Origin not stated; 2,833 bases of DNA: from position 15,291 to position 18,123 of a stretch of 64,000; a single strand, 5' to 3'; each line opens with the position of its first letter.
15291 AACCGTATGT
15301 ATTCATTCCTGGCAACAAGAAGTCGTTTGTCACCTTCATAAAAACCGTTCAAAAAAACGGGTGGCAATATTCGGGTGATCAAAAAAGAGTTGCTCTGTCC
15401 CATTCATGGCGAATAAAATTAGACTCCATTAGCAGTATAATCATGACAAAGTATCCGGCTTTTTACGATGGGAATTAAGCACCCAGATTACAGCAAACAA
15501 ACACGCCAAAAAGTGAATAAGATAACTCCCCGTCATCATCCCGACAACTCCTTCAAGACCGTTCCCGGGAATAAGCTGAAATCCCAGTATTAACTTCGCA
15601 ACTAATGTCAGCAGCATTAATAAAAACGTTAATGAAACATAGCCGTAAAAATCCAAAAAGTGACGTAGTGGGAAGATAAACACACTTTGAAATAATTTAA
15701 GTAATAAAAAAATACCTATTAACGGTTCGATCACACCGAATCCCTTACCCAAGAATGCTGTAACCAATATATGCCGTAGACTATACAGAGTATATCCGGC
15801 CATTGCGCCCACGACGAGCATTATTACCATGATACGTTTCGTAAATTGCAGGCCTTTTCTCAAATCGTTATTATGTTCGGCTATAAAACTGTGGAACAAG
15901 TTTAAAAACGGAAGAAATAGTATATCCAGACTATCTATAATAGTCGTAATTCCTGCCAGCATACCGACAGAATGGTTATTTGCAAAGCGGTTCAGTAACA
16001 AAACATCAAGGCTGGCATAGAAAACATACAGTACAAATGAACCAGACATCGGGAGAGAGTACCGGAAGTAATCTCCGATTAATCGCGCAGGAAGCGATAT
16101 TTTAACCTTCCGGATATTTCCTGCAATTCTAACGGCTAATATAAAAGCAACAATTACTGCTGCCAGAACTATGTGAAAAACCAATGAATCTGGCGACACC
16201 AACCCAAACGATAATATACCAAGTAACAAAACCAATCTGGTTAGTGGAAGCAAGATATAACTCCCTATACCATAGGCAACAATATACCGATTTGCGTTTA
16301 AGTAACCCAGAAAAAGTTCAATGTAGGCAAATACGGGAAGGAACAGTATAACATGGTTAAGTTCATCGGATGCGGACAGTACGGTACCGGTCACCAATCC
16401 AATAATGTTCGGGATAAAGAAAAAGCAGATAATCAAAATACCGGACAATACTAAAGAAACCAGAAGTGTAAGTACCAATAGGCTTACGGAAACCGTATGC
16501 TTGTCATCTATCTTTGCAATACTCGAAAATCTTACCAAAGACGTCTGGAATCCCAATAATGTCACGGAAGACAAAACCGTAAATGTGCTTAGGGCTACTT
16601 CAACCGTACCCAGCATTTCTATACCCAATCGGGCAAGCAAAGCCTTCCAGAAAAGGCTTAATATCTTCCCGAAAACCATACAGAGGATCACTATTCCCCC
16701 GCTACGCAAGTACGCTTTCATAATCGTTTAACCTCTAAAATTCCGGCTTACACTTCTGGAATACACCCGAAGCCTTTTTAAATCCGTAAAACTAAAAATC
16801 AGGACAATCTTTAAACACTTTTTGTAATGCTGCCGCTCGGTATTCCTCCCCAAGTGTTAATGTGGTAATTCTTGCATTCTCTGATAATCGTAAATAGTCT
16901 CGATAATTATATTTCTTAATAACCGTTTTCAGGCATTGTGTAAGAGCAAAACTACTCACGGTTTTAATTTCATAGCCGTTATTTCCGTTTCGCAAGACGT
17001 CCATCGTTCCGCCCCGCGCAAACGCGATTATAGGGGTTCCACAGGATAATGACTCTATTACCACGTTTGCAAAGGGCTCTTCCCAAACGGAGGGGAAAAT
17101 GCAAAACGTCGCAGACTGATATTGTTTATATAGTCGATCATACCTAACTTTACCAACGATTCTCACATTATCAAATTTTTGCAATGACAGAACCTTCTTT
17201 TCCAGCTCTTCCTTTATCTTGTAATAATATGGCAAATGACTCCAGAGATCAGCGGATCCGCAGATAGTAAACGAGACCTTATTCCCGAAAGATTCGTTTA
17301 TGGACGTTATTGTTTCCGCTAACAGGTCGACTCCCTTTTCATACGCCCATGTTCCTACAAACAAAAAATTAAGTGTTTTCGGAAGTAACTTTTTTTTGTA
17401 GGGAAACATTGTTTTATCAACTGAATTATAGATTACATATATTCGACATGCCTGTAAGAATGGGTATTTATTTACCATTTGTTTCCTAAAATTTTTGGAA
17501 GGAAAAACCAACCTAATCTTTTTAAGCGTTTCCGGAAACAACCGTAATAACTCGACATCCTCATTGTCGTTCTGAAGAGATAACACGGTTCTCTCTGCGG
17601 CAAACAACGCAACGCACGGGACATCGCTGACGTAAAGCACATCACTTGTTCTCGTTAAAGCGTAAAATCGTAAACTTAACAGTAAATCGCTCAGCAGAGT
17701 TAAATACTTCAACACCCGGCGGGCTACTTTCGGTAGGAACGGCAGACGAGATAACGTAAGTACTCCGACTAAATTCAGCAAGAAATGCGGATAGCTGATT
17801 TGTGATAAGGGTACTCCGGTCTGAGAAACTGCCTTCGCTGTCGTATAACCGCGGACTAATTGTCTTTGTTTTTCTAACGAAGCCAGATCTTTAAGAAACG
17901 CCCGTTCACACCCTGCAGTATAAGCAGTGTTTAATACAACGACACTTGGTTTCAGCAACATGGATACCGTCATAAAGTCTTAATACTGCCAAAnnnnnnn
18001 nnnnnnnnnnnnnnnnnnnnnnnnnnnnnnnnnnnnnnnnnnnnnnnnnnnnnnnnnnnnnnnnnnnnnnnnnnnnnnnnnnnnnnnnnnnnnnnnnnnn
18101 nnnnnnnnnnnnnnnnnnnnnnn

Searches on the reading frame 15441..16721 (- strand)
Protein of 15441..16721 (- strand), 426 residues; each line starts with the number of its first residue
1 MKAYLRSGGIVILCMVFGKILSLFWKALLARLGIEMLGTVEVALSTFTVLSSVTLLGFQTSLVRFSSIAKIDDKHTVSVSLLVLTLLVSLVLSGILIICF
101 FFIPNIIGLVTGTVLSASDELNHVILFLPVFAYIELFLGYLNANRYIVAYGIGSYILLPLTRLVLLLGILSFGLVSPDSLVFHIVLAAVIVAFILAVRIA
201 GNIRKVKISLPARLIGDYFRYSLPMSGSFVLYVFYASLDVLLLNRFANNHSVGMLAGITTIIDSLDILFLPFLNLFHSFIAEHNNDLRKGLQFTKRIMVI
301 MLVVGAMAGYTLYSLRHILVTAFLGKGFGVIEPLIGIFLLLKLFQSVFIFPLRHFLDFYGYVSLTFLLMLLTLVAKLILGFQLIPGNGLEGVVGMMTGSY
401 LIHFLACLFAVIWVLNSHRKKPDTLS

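Call 51: search_protein_families(library=pfam, proteins=[window:15441-16721:-], max_evalue=0.0001)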
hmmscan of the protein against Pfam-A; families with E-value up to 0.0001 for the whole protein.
window:15441-16721:- (426 aa): 1 family
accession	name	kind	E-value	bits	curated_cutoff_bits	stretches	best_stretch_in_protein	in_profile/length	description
PF01943.22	Polysacc_synt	-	2e-09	37.7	28.2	1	6-272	3-261/274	Polysaccharide biosynthesis protein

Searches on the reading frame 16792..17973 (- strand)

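Call 51: search_protein_families(library=pfam, proteins=[window:16792-17973:-], max_evalue=0.0001)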
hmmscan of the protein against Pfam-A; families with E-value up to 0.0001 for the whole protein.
window:16792-17973:- (393 aa): 3 families
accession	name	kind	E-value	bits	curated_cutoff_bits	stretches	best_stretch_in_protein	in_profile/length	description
PF00534.26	Glycos_transf_1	-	6.1e-25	88.2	26.4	1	199-368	14-170/172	Glycosyl transferases group 1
PF13692.12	Glyco_trans_1_4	-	9e-22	78.3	27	1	202-349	3-137/142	Glycosyl transferases group 1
PF20706.3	GT4-conflict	-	1.7e-05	24.4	26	1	198-330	195-323/385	Family 4 Glycosyltransferase in conflict systems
